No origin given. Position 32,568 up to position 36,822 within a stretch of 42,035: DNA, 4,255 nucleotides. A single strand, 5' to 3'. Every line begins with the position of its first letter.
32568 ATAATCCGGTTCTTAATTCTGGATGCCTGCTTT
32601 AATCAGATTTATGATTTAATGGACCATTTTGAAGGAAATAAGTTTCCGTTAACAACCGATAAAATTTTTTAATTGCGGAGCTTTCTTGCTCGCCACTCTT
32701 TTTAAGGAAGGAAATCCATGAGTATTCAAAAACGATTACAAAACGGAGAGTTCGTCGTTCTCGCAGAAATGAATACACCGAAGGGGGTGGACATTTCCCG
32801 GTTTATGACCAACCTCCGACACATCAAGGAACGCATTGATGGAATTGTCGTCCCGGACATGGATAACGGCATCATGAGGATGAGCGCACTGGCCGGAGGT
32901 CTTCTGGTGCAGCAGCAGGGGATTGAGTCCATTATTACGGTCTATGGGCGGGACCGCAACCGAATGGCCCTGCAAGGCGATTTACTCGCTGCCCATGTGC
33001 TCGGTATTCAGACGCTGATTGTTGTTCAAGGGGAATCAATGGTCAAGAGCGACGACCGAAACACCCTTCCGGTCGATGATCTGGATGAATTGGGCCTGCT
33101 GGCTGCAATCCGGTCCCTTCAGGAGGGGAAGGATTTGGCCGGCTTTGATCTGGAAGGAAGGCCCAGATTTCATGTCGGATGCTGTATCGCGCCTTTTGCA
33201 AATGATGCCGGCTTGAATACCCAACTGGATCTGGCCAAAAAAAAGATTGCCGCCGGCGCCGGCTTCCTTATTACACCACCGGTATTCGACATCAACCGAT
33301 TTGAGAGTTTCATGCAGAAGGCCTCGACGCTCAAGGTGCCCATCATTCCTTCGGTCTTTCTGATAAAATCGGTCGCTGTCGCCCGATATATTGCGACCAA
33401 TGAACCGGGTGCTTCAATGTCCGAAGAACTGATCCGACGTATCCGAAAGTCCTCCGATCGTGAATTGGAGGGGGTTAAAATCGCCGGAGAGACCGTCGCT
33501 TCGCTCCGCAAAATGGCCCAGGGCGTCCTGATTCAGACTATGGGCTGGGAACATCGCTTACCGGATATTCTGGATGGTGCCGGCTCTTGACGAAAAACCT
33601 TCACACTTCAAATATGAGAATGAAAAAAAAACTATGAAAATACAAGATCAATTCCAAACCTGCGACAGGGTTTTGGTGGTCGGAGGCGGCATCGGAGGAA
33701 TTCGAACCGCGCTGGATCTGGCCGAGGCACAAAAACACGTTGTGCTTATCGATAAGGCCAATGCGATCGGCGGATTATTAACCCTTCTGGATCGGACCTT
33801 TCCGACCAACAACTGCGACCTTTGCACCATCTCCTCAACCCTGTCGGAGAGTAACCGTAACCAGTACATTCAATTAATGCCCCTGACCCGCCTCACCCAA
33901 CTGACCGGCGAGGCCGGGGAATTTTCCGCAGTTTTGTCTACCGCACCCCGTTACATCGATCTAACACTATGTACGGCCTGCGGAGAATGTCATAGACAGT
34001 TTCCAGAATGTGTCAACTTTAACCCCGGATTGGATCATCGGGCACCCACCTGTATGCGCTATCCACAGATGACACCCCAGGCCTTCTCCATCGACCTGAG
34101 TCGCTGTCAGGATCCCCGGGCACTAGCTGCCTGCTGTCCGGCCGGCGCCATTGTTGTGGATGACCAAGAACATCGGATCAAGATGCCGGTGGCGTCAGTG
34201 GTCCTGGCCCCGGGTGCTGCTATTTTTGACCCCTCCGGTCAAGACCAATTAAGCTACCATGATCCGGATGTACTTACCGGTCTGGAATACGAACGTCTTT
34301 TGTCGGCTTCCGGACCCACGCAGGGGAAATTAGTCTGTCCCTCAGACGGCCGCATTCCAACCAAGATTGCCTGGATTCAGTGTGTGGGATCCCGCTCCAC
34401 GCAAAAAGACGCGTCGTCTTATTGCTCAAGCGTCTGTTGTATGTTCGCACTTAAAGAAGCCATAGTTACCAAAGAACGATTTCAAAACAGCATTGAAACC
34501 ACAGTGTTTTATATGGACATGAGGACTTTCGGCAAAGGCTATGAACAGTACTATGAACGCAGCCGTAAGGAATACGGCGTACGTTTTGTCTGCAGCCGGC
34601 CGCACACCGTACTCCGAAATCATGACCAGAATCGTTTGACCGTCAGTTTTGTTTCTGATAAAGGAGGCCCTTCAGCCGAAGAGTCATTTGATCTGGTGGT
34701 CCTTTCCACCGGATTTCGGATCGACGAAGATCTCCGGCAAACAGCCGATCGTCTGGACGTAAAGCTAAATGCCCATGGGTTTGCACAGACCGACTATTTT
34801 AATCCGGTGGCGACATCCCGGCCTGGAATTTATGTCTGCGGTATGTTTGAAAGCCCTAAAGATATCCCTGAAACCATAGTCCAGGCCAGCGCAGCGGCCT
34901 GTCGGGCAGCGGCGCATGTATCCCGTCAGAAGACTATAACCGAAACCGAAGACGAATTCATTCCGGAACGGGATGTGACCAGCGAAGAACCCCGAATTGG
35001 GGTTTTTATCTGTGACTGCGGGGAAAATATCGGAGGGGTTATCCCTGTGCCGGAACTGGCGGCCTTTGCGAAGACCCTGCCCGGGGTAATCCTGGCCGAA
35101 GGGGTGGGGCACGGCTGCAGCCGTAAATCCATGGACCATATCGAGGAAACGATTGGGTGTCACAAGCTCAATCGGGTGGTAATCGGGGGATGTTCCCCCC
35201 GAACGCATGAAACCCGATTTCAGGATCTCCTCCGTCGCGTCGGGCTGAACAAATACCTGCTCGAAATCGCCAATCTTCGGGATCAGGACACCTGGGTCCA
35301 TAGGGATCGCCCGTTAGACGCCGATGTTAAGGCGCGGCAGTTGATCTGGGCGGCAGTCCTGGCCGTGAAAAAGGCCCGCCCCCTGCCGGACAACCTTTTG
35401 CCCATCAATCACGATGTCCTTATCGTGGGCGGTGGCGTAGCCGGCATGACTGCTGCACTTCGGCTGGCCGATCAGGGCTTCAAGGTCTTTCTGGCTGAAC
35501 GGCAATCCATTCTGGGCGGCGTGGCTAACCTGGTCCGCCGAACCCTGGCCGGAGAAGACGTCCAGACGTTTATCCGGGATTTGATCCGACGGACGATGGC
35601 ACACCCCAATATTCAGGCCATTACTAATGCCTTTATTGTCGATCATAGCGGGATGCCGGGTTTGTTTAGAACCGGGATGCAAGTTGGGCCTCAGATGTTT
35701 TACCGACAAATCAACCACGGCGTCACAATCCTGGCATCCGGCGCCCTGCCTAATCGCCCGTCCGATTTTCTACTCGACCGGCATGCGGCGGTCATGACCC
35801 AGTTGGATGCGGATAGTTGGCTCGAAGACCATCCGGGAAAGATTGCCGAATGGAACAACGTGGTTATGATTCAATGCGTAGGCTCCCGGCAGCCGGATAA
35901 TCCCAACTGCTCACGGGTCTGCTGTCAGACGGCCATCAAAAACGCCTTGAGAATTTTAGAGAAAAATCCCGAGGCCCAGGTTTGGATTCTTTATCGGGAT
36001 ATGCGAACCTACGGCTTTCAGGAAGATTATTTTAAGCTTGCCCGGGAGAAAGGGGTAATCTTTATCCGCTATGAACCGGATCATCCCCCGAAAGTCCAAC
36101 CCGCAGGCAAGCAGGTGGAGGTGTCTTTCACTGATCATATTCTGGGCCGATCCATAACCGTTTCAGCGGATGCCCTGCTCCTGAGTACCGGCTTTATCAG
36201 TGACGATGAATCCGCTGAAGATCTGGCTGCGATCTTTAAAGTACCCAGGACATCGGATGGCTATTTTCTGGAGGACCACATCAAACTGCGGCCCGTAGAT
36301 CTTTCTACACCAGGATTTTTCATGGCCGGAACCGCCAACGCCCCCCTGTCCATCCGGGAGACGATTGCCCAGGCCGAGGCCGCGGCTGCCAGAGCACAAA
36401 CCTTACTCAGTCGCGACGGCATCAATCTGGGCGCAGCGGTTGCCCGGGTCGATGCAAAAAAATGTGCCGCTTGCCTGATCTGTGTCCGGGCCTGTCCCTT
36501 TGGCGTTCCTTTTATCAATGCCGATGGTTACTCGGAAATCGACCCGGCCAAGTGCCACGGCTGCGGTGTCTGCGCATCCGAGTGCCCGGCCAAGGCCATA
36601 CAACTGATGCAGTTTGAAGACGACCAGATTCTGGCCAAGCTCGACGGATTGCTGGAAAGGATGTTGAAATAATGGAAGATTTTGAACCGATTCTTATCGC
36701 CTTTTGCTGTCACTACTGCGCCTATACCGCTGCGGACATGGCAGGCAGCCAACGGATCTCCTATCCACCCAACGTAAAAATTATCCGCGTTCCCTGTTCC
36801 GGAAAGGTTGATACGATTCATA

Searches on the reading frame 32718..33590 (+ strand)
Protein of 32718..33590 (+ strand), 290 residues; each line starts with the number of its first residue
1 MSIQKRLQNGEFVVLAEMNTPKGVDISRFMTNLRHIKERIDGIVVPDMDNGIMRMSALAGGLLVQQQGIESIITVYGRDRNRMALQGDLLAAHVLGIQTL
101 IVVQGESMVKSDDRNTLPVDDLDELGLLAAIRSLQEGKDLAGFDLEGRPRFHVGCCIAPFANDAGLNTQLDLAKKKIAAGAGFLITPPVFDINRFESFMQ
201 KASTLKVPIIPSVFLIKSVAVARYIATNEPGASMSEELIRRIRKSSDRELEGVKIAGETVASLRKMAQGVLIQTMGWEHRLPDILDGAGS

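Call 46: search_protein_families(library=pfam, proteins=[window:32718-33590:+], max_evalue=0.0001)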
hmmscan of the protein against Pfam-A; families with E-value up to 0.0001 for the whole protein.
window:32718-33590:+ (290 aa): 1 family
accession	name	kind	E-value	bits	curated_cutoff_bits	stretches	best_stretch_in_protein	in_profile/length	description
PF02219.23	MTHFR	-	3.4e-20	73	24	1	3-286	2-284/287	Methylenetetrahydrofolate reductase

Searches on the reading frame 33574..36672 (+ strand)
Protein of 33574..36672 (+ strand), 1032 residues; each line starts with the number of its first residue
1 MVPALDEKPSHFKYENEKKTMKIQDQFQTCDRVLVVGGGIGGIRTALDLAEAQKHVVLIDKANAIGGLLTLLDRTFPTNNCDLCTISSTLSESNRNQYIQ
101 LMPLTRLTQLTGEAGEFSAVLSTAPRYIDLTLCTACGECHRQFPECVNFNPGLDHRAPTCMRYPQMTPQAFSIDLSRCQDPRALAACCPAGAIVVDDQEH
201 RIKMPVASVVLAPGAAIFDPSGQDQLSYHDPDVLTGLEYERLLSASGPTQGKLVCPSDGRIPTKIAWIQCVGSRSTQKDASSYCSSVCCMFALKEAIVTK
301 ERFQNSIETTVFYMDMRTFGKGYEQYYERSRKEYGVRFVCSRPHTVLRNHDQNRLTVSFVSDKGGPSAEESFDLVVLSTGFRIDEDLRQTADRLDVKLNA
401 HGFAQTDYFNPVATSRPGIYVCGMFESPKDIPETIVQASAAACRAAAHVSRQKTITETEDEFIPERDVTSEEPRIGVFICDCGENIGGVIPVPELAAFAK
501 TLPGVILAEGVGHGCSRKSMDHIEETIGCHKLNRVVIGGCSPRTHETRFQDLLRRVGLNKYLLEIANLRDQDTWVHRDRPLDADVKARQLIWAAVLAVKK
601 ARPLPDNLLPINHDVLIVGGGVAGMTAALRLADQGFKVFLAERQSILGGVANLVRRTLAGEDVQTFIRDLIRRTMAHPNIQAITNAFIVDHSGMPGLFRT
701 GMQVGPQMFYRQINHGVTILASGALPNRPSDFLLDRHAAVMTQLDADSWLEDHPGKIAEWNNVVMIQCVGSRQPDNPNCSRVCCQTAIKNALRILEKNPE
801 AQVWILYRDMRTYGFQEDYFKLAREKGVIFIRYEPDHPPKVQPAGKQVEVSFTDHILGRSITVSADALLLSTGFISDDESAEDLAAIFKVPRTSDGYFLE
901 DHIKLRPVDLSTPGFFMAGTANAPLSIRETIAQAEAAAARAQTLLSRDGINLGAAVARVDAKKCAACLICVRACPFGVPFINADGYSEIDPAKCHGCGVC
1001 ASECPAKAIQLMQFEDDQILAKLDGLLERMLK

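Call 46: search_protein_families(library=pfam, proteins=[window:33574-36672:+], max_evalue=0.0001)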
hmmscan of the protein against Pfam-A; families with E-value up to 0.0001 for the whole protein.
window:33574-36672:+ (1032 aa): 19 families
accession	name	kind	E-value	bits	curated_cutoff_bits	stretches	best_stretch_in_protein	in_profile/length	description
PF07992.20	Pyr_redox_2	-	6.6e-24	85.3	26.1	2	316-441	178-290/291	Pyridine nucleotide-disulphide oxidoreductase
PF12831.13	FAD_oxidored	-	1.7e-16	61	27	2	614-652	1-39/416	FAD dependent oxidoreductase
PF13450.12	NAD_binding_8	-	7.3e-16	58.6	21.9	2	617-654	1-38/68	NAD(P)-binding Rossmann-like domain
PF01266.30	DAO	-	3.4e-13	50.3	27.9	1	614-649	1-37/353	FAD dependent oxidoreductase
PF00890.30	FAD_binding_2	-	7.9e-13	48.8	20.4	1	614-649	1-36/414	FAD binding domain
PF00037.32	Fer4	-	6.1e-12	45.3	21.1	1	988-1010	2-24/24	4Fe-4S binding domain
PF01946.23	Thi4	-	2.2e-08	34.1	26.2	1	612-651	17-57/235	Thi4 family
PF03486.20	HI0933_like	-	1.3e-07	31.8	50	0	613-648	1-36/244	HI0933-like protein Rossmann domain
PF13237.11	Fer4_10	-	2.6e-07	30.9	25.5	1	958-1005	3-53/53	4Fe-4S dicluster domain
PF01134.28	GIDA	-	3.1e-07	30.2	22.1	0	614-642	1-29/391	Glucose inhibited division protein A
PF12837.12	Fer4_6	-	6.4e-07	29.5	25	1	988-1009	3-24/24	4Fe-4S binding domain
PF14697.11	Fer4_21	-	1.5e-06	28.6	35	1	957-1011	1-59/59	4Fe-4S dicluster domain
PF01494.25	FAD_binding_3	-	1.8e-06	27.9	22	0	614-645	3-34/349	FAD binding domain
PF13187.11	Fer4_9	-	7.1e-06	26.4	27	1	963-1009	1-52/52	4Fe-4S dicluster domain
PF13738.12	Pyr_redox_3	-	7.6e-06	25.8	30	0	17-64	146-198/305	Pyridine nucleotide-disulphide oxidoreductase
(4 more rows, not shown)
